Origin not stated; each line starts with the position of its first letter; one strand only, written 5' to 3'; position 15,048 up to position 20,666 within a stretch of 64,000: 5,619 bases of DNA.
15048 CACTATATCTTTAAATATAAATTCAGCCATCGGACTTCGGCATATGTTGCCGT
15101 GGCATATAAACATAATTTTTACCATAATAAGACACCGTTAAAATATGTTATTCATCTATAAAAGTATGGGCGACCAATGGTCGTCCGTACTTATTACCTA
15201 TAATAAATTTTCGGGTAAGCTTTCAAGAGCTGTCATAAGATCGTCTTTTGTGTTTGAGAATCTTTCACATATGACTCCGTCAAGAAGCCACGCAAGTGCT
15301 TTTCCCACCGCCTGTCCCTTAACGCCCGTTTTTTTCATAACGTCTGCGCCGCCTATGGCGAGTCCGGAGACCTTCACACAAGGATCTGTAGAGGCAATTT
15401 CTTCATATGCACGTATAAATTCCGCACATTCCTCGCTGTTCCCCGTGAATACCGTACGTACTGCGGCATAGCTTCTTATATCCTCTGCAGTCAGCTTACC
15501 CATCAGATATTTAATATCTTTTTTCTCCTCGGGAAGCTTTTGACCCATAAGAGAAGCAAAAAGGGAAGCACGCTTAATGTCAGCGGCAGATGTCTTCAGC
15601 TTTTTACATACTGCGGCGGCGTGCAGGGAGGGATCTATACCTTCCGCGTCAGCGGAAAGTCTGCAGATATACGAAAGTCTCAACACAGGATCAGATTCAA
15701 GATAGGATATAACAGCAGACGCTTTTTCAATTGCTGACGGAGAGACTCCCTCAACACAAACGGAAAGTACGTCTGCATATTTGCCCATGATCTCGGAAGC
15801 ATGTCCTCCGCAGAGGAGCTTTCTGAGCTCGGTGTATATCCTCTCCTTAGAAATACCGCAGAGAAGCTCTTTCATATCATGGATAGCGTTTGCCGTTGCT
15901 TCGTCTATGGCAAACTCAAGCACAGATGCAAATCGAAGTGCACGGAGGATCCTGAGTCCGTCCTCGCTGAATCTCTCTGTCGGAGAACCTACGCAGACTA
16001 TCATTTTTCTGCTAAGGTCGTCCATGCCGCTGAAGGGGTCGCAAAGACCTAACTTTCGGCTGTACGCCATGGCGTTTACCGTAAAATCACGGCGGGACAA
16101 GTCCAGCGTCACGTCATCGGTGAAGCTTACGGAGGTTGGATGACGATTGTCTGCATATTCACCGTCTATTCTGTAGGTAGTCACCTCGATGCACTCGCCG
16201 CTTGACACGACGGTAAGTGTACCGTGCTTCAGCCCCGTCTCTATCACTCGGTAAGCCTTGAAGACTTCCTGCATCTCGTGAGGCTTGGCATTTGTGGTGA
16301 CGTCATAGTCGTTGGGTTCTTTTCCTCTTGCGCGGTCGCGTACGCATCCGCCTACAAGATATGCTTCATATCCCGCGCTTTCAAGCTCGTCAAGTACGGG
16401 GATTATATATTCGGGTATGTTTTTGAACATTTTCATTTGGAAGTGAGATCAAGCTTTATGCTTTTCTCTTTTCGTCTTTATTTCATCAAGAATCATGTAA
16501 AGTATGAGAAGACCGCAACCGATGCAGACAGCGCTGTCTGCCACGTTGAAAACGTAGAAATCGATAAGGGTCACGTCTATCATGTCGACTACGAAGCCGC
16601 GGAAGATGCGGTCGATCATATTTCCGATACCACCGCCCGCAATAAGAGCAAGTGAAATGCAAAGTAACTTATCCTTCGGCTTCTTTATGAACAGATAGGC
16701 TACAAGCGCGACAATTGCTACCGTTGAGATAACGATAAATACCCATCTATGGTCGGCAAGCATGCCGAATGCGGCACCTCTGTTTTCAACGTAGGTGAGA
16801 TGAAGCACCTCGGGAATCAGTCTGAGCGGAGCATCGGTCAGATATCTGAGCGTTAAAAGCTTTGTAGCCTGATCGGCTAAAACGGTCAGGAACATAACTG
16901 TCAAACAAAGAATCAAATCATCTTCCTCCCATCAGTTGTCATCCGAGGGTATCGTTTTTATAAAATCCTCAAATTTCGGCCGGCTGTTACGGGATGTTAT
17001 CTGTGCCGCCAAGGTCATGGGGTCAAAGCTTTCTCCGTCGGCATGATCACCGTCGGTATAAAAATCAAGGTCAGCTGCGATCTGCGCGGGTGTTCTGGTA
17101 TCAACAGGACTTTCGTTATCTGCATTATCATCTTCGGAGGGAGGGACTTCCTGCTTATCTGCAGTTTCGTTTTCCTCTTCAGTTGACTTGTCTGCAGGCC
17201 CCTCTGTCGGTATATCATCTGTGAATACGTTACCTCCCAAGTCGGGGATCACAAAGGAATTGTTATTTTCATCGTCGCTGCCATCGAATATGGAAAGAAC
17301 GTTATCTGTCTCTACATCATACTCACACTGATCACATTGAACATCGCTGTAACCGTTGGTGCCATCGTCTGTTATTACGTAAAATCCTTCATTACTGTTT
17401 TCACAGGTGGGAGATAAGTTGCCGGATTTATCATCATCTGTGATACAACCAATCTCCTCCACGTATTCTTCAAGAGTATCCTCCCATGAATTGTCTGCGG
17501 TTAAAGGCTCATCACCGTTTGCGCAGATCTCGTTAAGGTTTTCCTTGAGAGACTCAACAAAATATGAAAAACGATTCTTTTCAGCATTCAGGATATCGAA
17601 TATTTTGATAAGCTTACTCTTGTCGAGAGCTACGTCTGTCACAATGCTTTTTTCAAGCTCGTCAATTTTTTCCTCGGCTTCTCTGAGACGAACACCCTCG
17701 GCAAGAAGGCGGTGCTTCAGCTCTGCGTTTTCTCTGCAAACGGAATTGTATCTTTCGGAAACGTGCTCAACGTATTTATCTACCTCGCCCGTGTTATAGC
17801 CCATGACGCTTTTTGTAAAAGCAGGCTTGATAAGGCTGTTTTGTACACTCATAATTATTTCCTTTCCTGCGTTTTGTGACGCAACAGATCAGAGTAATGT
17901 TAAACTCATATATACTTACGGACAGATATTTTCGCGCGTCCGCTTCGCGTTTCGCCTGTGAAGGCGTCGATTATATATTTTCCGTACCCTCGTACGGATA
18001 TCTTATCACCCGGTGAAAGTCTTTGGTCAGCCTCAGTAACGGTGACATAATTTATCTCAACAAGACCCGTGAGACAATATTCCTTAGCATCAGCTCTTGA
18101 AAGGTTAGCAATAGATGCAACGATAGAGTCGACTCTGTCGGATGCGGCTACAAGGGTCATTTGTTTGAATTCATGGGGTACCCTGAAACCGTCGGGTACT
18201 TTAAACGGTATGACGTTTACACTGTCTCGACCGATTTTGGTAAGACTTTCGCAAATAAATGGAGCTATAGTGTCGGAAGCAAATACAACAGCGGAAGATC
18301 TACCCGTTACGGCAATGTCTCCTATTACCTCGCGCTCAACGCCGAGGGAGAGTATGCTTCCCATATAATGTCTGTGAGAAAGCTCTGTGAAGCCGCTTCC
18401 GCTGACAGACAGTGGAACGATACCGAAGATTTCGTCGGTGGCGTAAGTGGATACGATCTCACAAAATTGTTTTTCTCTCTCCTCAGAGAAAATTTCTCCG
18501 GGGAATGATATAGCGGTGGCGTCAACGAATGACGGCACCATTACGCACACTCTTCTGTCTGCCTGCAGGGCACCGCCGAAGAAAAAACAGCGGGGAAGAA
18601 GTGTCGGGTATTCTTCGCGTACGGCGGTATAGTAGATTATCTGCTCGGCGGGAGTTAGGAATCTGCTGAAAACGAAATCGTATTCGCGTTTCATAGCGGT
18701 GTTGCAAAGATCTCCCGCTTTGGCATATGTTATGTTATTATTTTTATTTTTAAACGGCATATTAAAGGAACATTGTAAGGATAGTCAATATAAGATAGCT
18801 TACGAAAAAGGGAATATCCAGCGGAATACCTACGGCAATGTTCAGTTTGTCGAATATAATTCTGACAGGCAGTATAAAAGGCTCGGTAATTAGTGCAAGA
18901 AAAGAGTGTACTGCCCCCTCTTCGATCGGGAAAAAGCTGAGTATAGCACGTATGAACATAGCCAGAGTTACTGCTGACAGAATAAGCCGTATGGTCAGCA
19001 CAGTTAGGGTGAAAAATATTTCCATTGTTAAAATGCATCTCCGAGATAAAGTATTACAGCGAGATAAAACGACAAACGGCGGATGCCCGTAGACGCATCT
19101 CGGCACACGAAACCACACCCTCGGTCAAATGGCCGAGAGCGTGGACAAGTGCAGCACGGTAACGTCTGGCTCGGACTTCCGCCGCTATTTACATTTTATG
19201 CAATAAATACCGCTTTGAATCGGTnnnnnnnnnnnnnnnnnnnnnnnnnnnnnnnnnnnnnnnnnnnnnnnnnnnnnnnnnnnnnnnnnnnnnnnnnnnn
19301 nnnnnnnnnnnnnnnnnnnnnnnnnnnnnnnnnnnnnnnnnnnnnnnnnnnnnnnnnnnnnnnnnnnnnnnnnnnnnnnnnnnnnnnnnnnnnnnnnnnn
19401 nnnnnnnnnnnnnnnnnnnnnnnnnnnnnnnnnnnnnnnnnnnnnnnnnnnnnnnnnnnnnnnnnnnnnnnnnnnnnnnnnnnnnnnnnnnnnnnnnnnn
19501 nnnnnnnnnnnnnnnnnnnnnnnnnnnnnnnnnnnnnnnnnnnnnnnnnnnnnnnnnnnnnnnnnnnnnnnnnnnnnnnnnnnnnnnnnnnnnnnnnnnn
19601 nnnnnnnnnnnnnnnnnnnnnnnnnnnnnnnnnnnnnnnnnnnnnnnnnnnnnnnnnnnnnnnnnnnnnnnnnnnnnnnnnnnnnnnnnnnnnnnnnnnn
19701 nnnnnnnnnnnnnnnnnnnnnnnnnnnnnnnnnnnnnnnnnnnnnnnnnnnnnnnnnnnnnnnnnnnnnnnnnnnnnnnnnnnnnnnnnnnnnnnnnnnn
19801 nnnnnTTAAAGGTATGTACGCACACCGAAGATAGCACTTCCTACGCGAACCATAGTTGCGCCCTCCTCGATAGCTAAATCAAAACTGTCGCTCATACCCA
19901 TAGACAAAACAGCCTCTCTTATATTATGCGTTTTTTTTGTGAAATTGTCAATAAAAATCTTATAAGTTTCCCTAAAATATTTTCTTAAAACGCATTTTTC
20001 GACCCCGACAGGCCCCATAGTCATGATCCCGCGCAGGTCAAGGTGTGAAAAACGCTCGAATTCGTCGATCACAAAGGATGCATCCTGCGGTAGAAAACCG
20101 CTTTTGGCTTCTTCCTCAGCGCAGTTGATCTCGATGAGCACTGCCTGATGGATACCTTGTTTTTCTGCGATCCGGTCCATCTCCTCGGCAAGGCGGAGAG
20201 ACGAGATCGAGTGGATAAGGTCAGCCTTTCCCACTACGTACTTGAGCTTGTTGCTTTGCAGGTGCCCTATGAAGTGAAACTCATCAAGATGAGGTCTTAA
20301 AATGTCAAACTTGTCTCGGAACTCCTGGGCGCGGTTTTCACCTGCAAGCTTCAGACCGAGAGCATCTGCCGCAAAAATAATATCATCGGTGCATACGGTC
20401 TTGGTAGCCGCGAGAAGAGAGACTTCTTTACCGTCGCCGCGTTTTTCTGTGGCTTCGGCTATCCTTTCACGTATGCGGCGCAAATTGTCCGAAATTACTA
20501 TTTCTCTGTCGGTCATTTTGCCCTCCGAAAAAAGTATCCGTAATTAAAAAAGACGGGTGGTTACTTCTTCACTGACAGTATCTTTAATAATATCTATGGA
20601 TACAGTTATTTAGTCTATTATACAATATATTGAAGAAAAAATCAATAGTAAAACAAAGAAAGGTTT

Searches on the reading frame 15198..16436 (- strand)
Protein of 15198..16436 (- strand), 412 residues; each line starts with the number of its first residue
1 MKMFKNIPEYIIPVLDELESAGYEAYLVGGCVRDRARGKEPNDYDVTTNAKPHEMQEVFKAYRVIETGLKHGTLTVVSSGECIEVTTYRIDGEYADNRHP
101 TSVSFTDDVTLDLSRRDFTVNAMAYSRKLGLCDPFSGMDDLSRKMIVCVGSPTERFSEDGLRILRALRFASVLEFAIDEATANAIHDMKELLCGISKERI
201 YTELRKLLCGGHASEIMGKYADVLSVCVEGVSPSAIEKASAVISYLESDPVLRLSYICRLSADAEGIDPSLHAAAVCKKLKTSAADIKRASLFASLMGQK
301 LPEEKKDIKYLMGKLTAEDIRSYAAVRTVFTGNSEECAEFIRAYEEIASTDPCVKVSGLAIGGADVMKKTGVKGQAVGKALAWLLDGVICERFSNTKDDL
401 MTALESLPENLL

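Call 83: search_protein_families(library=pfam, max_evalue=0.00001, proteins=[window:15198-16436:-])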
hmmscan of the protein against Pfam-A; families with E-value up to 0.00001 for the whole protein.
window:15198-16436:- (412 aa): 3 families
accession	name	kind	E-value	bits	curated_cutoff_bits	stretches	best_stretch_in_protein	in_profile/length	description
PF01743.26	PolyA_pol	-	5.3e-35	121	23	1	25-146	1-125/126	Poly A polymerase head domain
PF12627.12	PolyA_pol_RNAbd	-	2e-12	47.1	22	1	175-216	2-43/64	Probable RNA and SrmB- binding site of polymerase A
PF13735.12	tRNA_NucTran2_2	-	1.3e-06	28.9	27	1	272-403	23-148/149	tRNA nucleotidyltransferase domain 2 putative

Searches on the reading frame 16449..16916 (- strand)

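Call 83: search_protein_families(library=pfam, max_evalue=0.00001, proteins=[window:16449-16916:-])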
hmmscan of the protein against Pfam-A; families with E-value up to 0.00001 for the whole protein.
window:16449-16916:- (155 aa): 1 family
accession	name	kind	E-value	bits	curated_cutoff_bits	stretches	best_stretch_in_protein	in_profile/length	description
PF01252.23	Peptidase_A8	-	2.3e-42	145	25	1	8-142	2-141/142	Signal peptidase (SPase) II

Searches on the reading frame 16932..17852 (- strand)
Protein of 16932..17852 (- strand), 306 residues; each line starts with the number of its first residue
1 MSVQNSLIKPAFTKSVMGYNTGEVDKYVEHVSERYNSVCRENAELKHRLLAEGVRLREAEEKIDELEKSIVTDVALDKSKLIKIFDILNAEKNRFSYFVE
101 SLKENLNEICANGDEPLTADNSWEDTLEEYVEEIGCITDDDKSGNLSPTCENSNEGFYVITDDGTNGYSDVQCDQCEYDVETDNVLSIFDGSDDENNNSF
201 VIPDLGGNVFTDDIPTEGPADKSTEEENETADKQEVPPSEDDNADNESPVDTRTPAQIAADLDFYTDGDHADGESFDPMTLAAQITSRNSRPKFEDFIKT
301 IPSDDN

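Call 83: search_protein_families(library=pfam, max_evalue=0.00001, proteins=[window:16932-17852:-])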
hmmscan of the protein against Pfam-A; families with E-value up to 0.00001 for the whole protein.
window:16932-17852:- (306 aa): 1 family
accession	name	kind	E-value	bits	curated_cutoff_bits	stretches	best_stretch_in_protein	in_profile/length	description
PF05103.18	DivIVA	-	5.1e-11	43.1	28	1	11-72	10-71/131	DivIVA protein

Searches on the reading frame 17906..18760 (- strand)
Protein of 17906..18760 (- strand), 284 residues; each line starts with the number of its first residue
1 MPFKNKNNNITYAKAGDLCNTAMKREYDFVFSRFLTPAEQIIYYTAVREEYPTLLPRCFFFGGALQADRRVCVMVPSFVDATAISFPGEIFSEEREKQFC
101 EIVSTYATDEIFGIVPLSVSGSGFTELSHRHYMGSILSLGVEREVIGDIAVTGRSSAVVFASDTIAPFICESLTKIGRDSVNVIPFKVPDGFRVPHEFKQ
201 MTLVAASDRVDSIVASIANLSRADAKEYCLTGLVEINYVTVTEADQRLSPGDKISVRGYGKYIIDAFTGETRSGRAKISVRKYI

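Call 83: search_protein_families(library=pfam, max_evalue=0.00001, proteins=[window:17906-18760:-])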
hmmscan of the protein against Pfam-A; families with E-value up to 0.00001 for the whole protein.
window:17906-18760:- (284 aa): 1 family
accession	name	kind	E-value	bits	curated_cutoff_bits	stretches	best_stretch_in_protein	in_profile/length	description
PF17774.7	YlmH_RBD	-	5.7e-14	52.7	23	1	123-185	18-79/84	Putative RNA-binding domain in YlmH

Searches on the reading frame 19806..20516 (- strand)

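Call 83: search_protein_families(library=pfam, max_evalue=0.00001, proteins=[window:19806-20516:-])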
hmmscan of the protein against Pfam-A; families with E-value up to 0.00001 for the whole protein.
window:19806-20516:- (236 aa): 1 family
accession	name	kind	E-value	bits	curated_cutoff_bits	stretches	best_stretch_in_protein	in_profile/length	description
PF01168.26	Ala_racemase_N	-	7.4e-16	59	24.1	1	12-233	3-219/220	Alanine racemase, N-terminal domain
